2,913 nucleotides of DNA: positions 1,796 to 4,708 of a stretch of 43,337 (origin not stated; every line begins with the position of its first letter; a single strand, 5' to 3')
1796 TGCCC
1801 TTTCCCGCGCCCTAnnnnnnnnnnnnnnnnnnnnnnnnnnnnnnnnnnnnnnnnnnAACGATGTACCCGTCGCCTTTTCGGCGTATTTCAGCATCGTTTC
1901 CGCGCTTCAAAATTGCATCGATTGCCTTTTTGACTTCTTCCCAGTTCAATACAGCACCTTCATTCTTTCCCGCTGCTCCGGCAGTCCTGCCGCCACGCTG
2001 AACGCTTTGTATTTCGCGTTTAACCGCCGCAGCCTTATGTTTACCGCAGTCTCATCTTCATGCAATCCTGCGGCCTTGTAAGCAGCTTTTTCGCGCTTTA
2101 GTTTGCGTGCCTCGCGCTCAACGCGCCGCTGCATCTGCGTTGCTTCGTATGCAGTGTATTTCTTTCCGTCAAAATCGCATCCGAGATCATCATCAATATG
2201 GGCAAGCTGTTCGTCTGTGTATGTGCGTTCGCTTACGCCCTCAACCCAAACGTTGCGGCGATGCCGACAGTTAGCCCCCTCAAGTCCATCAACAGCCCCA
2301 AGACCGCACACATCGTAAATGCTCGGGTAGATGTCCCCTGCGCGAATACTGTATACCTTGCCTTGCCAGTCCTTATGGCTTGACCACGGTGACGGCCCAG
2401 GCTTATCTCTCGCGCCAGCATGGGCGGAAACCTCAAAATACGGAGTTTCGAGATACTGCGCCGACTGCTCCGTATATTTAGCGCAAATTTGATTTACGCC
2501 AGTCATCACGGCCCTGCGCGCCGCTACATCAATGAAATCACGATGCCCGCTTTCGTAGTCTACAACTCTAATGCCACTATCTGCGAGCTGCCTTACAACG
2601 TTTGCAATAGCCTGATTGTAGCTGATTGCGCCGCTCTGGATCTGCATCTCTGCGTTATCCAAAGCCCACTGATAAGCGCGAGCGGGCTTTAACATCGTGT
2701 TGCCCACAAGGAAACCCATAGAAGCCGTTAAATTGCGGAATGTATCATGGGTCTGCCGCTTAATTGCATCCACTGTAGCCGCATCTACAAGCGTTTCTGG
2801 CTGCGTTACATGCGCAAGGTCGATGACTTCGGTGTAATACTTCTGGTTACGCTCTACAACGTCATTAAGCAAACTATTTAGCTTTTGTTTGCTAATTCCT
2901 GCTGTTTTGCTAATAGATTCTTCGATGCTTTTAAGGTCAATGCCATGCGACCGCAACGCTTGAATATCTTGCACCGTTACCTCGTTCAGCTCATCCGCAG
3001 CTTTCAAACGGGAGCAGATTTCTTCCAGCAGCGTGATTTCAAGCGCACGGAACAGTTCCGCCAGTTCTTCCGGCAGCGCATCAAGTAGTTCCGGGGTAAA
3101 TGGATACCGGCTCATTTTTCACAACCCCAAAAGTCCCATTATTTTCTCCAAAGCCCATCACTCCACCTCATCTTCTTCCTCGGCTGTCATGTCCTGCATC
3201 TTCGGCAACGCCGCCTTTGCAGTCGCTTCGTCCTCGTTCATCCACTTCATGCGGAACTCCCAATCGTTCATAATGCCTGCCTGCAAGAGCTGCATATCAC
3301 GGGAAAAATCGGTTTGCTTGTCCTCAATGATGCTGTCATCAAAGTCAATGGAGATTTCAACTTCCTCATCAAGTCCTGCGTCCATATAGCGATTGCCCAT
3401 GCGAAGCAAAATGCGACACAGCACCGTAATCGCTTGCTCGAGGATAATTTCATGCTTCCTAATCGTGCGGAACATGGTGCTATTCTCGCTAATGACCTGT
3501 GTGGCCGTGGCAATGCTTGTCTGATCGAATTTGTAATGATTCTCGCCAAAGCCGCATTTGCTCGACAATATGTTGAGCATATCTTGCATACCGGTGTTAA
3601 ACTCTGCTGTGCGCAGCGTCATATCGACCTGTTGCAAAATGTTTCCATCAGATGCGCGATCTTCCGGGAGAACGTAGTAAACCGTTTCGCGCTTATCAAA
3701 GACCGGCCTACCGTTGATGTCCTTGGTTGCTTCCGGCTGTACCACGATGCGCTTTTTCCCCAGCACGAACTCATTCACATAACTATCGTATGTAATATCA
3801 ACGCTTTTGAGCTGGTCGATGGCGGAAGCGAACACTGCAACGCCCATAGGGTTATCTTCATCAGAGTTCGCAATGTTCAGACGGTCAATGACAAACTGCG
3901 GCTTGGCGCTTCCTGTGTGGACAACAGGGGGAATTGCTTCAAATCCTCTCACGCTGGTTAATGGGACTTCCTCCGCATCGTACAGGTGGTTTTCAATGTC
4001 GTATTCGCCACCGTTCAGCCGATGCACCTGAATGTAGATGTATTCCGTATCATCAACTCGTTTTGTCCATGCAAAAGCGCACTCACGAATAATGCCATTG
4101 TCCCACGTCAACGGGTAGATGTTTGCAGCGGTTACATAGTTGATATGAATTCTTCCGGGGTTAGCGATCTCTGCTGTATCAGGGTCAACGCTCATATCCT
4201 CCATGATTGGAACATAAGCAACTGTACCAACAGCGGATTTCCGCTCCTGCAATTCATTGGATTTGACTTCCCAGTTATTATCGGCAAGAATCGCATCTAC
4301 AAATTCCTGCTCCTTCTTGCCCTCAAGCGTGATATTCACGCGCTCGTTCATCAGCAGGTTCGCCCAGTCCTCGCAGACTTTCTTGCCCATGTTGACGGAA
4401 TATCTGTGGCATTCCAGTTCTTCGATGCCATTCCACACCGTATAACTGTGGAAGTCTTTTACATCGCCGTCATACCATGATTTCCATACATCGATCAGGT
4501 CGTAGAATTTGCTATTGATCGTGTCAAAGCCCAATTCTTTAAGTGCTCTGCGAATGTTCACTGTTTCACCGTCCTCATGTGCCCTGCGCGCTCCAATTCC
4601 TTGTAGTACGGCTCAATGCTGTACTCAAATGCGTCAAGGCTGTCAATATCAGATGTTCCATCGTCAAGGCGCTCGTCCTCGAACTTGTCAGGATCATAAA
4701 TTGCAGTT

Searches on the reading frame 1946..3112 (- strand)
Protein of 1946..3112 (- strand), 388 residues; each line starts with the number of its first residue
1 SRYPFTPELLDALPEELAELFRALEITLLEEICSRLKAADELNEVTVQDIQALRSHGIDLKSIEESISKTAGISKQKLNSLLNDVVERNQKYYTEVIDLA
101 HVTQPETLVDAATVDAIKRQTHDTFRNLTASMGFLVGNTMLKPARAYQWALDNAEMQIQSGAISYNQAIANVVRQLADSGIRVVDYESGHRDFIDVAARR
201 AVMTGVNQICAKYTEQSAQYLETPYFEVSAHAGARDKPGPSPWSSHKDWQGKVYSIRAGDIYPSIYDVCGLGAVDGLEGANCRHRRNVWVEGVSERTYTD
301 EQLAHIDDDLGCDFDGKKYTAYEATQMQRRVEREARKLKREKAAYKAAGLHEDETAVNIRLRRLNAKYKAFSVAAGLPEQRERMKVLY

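Call 20: search_protein_families(library=pfam, proteins=[window:1946-3112:-], max_evalue=0.001)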
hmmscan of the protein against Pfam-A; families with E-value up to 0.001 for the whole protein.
window:1946-3112:- (388 aa): 1 family
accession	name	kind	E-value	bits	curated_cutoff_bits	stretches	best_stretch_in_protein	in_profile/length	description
PF06152.16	Phage_min_cap2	-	2.9e-83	280.2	26.3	1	6-371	2-364/366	Phage minor capsid protein 2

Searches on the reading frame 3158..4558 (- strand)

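Call 20: search_protein_families(library=pfam, proteins=[window:3158-4558:-], max_evalue=0.001)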
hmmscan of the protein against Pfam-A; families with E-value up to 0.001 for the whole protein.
window:3158-4558:- (466 aa): 1 family
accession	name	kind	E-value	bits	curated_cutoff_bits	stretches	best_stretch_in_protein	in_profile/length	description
PF05133.19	SPP1_portal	-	1.5e-17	64.1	25.5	1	15-437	8-391/416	Phage portal protein, SPP1 Gp6-like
